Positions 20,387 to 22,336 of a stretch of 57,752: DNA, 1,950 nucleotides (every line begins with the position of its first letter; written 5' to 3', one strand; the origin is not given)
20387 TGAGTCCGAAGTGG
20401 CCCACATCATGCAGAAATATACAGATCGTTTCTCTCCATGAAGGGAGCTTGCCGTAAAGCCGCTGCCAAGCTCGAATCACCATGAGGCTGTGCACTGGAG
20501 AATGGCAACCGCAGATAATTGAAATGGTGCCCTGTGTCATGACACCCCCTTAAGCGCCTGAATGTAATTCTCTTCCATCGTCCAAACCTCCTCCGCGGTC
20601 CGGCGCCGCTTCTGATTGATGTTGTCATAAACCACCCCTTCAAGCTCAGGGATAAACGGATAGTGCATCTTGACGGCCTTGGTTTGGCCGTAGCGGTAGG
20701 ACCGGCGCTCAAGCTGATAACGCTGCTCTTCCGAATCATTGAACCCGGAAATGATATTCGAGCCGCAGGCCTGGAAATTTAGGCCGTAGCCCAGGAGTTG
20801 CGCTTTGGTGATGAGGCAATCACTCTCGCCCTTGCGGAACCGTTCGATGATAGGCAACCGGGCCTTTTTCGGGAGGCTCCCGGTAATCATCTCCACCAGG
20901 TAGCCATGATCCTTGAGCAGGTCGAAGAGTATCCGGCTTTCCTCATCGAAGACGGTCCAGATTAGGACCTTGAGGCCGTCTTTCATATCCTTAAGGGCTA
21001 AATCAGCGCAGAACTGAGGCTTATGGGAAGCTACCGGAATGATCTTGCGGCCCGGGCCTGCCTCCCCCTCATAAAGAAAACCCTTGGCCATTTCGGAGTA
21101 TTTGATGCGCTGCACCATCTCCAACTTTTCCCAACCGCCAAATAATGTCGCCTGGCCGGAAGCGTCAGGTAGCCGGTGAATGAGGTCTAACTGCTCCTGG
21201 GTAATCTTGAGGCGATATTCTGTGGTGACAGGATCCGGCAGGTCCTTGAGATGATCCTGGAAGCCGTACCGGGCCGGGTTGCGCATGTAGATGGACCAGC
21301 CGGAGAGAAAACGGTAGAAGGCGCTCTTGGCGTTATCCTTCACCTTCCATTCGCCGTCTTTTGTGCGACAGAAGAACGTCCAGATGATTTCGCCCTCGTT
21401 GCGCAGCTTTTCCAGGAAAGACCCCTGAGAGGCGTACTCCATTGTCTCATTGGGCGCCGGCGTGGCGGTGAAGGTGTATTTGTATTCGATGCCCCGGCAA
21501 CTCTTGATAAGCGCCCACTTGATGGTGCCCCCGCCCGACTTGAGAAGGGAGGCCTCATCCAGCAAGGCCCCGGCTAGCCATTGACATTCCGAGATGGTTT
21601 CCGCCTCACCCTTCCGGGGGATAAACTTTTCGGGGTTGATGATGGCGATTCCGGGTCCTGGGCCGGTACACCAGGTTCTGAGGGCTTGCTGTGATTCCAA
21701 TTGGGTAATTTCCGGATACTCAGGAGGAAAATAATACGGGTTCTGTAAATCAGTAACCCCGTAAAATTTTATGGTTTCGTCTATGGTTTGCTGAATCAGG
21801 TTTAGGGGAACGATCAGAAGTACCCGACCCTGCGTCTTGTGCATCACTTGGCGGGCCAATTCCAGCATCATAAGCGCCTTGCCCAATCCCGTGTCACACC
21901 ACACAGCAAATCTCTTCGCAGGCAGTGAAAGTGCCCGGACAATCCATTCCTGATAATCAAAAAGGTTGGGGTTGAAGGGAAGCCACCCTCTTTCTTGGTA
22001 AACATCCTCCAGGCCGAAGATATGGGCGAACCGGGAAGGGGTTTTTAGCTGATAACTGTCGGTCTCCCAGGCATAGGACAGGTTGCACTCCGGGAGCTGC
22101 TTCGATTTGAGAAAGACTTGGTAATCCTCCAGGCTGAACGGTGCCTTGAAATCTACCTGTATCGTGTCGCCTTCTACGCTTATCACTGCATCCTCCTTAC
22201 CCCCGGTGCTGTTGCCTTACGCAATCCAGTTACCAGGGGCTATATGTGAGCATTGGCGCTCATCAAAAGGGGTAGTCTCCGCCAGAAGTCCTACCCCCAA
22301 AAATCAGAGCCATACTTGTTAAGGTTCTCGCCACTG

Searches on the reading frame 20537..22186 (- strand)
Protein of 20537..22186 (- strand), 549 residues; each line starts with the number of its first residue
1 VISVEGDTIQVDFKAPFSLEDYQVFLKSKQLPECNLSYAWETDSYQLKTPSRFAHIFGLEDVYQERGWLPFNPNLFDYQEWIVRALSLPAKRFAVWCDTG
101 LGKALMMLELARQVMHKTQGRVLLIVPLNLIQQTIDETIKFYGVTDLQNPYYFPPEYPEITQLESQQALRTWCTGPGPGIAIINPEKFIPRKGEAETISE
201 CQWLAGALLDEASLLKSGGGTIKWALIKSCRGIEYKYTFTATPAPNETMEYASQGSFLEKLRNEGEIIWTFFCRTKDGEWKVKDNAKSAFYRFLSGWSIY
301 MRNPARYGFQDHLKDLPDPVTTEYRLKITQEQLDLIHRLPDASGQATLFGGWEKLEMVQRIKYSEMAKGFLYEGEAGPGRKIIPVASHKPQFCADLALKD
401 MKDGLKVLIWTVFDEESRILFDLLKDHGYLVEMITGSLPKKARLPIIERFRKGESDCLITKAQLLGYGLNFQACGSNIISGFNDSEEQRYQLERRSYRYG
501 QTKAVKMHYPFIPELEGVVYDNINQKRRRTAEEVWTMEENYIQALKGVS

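Call 11: search_protein_families(library=pfam, proteins=[window:20537-22186:-], max_evalue=0.01)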
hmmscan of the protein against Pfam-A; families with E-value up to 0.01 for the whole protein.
window:20537-22186:- (549 aa): 3 families
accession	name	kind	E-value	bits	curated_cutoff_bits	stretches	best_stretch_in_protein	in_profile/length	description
PF00271.37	Helicase_C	-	2.2e-10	41.2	23.5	1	392-500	5-110/110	Helicase conserved C-terminal domain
PF04851.21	ResIII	-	9.2e-07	29.4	22.5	1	74-143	3-78/164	Type III restriction enzyme, res subunit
PF00176.29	SNF2-rel_dom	-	0.00013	21.6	24.9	1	98-253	25-173/290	SNF2-related domain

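Call 14: find_related_loci(query=window:20537-22186:-, collection=viral_contigs, flank=4000)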
Query window:20537-22186:- (549 aa) in viral_contigs; peptide patterns used: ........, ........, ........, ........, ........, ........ (x = any residue, [..] = any of these).
2 stretches matched a pattern; 1 encode a relative of the query (tblastn E <= 1e-3); 1 distinct loci.
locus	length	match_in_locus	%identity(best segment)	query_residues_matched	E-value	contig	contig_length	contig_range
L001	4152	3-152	96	500-549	5e-26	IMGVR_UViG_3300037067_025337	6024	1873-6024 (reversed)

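Call 15: search_dna_similar(query=window:20537-22186:-, collection=phages, mode=protein)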
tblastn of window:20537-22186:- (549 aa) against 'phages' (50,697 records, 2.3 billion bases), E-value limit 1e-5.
Records with a match: 315; places in all: 315; records where one place covers at least 80% of the query: 247.
Best place of each record, by identity: <60% 315.
By first word of the organism name: Mycobacterium 143; Flavobacterium 85; Arthrobacter 27; Pseudomonas 23; Gordonia 5; phage 5; Synechococcus 4; Caudoviricetes 3; Bacteriophage 3; Streptococcus 3; and 11 more.
By host as written in the record: Mycobacterium smegmatis mc2 155 106; Flavobacterium columnare 62; - 23; Mycobacterium smegmatis mc#155 21; Pseudomonas aeruginosa 17; Arthrobacter globiformis NRRL B-2979 SEA 12; Arthrobacter globiformis B-2979 10; Arthrobacter globiformis NRRL B-2979 5; and 38 more.
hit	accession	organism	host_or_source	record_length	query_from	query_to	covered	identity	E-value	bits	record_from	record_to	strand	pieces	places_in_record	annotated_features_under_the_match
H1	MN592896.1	Alteromonas phage XX1924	Alteromonas litorea TF-22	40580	67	549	88%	29.3%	9e-35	145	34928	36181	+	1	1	hypothetical protein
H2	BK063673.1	Caudoviricetes sp. vir525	Methanosarcinales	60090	75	528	83%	29.7%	2e-38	157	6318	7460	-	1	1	DNA helicase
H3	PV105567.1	Arthrobacter phage Tiff81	Arthrobacter globiformis B-2979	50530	18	539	95%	25.3%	7e-25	115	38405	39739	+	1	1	71: DNA helicase | 70: hypothetical protein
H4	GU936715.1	Synechococcus phage S-CBS3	Synechococcus sp. CB0202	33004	71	548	87%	27.4%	1e-38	157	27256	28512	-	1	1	DNA methylase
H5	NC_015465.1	Synechococcus phage S-CBS3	Synechococcus sp. CB0202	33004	71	548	87%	27.4%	1e-38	157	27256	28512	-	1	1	DNA methylase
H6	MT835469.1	Bacteriophage sp.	human fecal samples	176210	71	527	83%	28.4%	1e-40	163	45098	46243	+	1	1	record has no annotation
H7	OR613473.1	Arthrobacter phage AbbyDaisy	Arthrobacter globiformis NRRL B-2979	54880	72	539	85%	27.2%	1e-26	121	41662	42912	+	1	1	78: DNA helicase/methylase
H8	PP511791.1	Dulem virus 39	Propithecus coquereli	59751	71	527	83%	27.6%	9e-39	157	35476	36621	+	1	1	helicase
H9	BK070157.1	Bacteriophage sp.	uncultured Helicobacter sp.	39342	68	505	80%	28.8%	6e-33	140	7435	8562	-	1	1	helicase domain protein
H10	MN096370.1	Gordonia phage Squiddly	Gordonia terrae 3612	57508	71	532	78%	29.6%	1e-21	184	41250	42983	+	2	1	64: DNA helicase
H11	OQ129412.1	Gordonia phage Holliday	Gordonia terrae NRRL B-16283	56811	71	532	84%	27.3%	5e-36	149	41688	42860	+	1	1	68: DNA helicase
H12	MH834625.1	Arthrobacter phage Richie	Arthrobacter globiformis NRRL B-2979 SEA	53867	72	539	85%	26.6%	1e-24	114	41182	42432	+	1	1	78: DNA helicase/methylase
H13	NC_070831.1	Arthrobacter phage Richie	Arthrobacter globiformis NRRL B-2979 SEA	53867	72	539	85%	26.6%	1e-24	114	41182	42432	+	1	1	78: DNA helicase/methylase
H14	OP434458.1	Gordonia phage Malisha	Gordonia terrae 3612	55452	71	531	78%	29.2%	3e-21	181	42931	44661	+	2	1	71: DNA helicase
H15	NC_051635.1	Mycobacterium phage Blexus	Mycobacterium smegmatis mc#155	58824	71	532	84%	26.9%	9e-29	127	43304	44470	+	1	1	64: DNA helicase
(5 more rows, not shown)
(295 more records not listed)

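Call 16: find_encoding_contigs(protein=window:20537-22186:-, flank=6000, max_places=10)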
Protein window:20537-22186:- (549 aa): 1 contig read that carries it; 1 place shown.
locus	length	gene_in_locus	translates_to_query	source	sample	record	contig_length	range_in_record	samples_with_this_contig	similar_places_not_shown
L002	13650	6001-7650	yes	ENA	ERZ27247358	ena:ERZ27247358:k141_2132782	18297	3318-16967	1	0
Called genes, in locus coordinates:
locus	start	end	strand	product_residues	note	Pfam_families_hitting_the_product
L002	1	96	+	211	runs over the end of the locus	PF07463:NUMOD4, PF13392:HNH_3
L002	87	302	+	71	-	PF00313:CSD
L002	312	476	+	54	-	-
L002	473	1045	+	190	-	PF05866:RusA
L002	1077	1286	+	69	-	-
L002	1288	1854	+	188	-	-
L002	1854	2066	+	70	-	-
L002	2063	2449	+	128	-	-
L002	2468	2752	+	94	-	-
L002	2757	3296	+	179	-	-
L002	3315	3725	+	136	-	PF18932:DUF5681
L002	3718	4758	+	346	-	-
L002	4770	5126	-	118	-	-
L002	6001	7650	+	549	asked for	PF04851:ResIII (weak), PF00271:Helicase_C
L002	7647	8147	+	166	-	-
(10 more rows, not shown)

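Call 18: find_homologous_proteins(query=window:20537-22186:-, max_evalue=1e-30)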
Query window:20537-22186:- (549 aa): 827 proteins with E <= 1e-30 among 8000 candidates; the best 120 are listed.
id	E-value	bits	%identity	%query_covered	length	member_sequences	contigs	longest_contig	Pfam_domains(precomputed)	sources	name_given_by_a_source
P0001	0.0e+0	1285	100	100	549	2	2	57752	PF00271.38,PF04851.22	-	-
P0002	0.0e+0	1051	83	100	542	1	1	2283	PF00271.38,PF04851.22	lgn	-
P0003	1.2e-293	993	77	99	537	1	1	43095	PF00271.38,PF04851.22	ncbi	ncbi:MAG: helicase-related protein [Candidatus Cryosericum sp.]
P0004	2.5e-289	979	77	99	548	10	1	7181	PF00270.36,PF00271.38,PF04851.22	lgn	-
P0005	9.1e-279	944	74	99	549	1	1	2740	PF00176.30,PF00271.38,PF04851.22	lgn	-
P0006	5.6e-274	928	73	99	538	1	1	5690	PF00271.38,PF04851.22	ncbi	-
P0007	1.2e-262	891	72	100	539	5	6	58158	PF00271.38,PF04851.22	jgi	jgi:hypothetical protein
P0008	4.7e-260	882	71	99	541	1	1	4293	PF00271.38,PF04851.22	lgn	-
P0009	4.8e-258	876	70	100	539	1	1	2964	PF00271.38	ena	-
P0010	8.5e-255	865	69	99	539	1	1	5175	PF00271.38,PF04851.22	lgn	-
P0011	1.6e-254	864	81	85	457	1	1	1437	PF00271.38,PF04851.22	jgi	jgi:hypothetical protein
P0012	3.3e-240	817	66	100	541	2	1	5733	PF00270.36,PF00271.38,PF04851.22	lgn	-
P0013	1.1e-235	802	80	80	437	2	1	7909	PF00271.38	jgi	jgi:hypothetical protein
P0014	3.8e-228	777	63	99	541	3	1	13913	PF00270.36,PF00271.38,PF04851.22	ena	-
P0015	2.2e-209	715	59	100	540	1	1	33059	PF00271.38,PF04851.22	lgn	-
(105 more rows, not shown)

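Call 21: find_related_loci(query=A2, collection=metagenome_contigs, flank=3000)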
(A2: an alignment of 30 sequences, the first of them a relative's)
Query A2 (549 aa) in metagenome_contigs; peptide patterns used: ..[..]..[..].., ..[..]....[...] (x = any residue, [..] = any of these).
409 stretches matched a pattern; 35 encode a relative of the query (tblastn E <= 1e-3); 35 distinct loci.
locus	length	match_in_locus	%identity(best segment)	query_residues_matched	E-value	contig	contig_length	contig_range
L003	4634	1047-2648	77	1-546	0e+0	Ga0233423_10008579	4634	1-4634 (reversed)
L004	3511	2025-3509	78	1-507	0e+0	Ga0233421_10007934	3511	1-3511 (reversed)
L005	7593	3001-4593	63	6-549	0e+0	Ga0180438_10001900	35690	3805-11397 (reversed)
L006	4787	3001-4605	57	1-548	0e+0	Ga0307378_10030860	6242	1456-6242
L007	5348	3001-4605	57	1-548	0e+0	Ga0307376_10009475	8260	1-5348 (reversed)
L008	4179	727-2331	57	1-548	0e+0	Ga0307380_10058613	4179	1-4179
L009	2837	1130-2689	54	7-546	0e+0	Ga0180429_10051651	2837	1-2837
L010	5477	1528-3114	54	1-546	0e+0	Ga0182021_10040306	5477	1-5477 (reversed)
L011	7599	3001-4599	52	1-548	0e+0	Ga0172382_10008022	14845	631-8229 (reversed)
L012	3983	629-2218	53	1-548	0e+0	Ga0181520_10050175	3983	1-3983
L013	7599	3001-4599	52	1-548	0e+0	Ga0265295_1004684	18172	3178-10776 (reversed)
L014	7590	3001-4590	53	1-548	0e+0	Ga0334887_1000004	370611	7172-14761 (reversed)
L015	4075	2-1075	73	185-545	0e+0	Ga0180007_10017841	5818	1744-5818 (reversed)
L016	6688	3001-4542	51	17-548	4e-177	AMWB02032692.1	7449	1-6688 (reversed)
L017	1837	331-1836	52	2-523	0e+0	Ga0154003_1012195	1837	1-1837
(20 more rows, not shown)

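Call 22: find_related_loci(query=A2, collection=viral_contigs, flank=3000)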
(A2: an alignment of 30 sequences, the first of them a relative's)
Query A2 (549 aa) in viral_contigs; peptide patterns used: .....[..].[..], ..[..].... (x = any residue, [..] = any of these).
598 stretches matched a pattern (row limit reached: there are more); 570 encode a relative of the query (tblastn E <= 1e-3); the best 80 are kept; 80 distinct loci.
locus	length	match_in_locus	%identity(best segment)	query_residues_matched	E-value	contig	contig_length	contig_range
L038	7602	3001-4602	78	1-546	0e+0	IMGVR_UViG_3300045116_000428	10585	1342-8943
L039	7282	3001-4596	72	1-547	0e+0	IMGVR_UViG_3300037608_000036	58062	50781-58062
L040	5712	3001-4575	49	2-547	1e-168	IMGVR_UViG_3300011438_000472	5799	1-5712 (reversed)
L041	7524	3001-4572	47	2-549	3e-152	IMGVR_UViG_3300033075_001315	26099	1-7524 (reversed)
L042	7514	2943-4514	44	1-548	4e-149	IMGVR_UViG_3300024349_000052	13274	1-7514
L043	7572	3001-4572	44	1-548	4e-149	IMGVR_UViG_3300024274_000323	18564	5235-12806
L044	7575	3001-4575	45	1-548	2e-143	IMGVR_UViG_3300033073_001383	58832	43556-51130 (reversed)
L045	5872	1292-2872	45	1-548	3e-143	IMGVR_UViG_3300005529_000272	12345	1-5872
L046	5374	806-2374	45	2-546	6e-138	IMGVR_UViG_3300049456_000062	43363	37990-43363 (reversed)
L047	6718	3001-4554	41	2-549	8e-124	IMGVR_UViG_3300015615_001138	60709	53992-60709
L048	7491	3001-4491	38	15-546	2e-95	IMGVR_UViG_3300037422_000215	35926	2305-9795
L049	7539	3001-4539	32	17-545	1e-71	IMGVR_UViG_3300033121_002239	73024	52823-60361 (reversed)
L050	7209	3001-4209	31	70-549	2e-49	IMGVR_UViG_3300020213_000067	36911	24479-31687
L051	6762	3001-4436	35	17-545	3e-64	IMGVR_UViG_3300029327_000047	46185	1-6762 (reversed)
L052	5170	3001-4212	29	71-548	3e-46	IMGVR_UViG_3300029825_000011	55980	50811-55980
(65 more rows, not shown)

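Call 23: find_related_loci(query=A2, collection=genome_contigs, flank=3000)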
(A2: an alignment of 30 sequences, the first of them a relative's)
Query A2 (549 aa) in genome_contigs; peptide patterns used: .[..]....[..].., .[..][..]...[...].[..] (x = any residue, [..] = any of these).
34 stretches matched a pattern; 6 encode a relative of the query (tblastn E <= 1e-3); 6 distinct loci.
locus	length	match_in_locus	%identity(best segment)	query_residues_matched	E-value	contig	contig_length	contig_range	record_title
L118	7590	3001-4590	54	1-548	0e+0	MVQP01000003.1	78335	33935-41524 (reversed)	MAG: Syntrophorhabdus sp. PtaB.Bin047 A4E60_contig000003, whole genome shotgun sequence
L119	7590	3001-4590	53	1-548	0e+0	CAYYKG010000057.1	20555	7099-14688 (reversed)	MAG TPA_asm: uncultured Syntrophorhabdus sp. isolate SRP241326_co4_217 genome assembly, contig: NODE_3545_length_20555_c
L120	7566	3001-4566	55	6-546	0e+0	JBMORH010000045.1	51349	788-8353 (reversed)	MAG: Thermodesulfobacteriota bacterium isolate Betzabe_MAG175 MAG175_45, whole genome shotgun sequence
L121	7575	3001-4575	47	4-547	8e-161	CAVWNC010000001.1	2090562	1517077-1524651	MAG: uncultured Acidobacteriota bacterium isolate MFD09368.bin.2.205 genome assembly, contig: contig_11422, whole genome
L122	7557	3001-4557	46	1-534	1e-147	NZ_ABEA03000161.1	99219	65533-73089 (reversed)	Geminisphaera colitermitum TAV2 ObacDRAFT_Scaffold4.3_C7, whole genome shotgun sequence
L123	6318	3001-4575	46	1-546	3e-151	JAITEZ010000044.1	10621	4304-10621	MAG: Deltaproteobacteria bacterium isolate Nm470_bin83 k119_3732832, whole genome shotgun sequence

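Call 31: find_encoding_contigs(protein=P0003, flank=5000, max_places=3)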
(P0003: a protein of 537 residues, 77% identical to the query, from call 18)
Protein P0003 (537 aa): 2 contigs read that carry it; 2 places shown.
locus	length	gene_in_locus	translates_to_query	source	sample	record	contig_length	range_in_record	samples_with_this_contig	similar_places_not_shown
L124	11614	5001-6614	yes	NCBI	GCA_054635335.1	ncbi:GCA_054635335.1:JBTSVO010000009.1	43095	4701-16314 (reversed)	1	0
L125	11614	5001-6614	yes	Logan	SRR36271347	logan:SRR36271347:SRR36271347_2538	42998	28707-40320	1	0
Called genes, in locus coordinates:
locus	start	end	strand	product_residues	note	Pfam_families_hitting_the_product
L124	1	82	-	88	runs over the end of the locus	-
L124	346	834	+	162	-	-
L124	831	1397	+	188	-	-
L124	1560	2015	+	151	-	PF18894:PhageMetallopep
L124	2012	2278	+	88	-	-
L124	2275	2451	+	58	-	-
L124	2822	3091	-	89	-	-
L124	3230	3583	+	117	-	-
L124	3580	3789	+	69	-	-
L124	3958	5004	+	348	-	PF07505:DUF5131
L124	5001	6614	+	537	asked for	PF04851:ResIII (weak), PF00271:Helicase_C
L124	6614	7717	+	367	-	PF01555:N6_N4_Mtase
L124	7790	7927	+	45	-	-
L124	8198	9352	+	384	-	-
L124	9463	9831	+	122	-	-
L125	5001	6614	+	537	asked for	PF04851:ResIII (weak), PF00271:Helicase_C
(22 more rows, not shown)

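Call 32: find_encoding_contigs(protein=P0004, flank=5000, max_places=3)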
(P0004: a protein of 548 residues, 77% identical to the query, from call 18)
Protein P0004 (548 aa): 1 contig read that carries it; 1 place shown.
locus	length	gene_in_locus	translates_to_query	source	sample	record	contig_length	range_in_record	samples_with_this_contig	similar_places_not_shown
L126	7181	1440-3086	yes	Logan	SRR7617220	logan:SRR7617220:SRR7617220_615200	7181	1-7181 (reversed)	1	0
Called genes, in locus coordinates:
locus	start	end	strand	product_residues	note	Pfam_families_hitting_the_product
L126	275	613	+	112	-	-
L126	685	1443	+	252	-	-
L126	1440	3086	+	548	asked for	PF00270:DEAD (weak), PF04851:ResIII, PF00271:Helicase_C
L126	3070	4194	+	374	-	PF01555:N6_N4_Mtase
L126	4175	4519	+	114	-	-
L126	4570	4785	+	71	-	-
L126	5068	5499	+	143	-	-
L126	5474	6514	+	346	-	PF02195:ParB_N, PF17762:HTH_ParB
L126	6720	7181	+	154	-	?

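Call 33: find_encoding_contigs(protein=P0006, flank=5000, max_places=3)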
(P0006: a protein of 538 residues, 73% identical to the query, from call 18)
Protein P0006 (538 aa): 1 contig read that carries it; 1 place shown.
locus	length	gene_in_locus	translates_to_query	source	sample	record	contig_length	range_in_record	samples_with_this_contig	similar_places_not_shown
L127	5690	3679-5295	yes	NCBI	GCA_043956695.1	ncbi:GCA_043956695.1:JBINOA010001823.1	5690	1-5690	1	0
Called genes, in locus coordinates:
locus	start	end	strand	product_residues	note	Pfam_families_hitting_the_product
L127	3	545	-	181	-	?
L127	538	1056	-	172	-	-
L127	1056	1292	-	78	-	-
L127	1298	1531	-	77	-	-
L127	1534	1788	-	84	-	-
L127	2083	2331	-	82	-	-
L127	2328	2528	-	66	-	-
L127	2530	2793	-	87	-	-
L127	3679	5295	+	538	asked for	PF04851:ResIII, PF00271:Helicase_C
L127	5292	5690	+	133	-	?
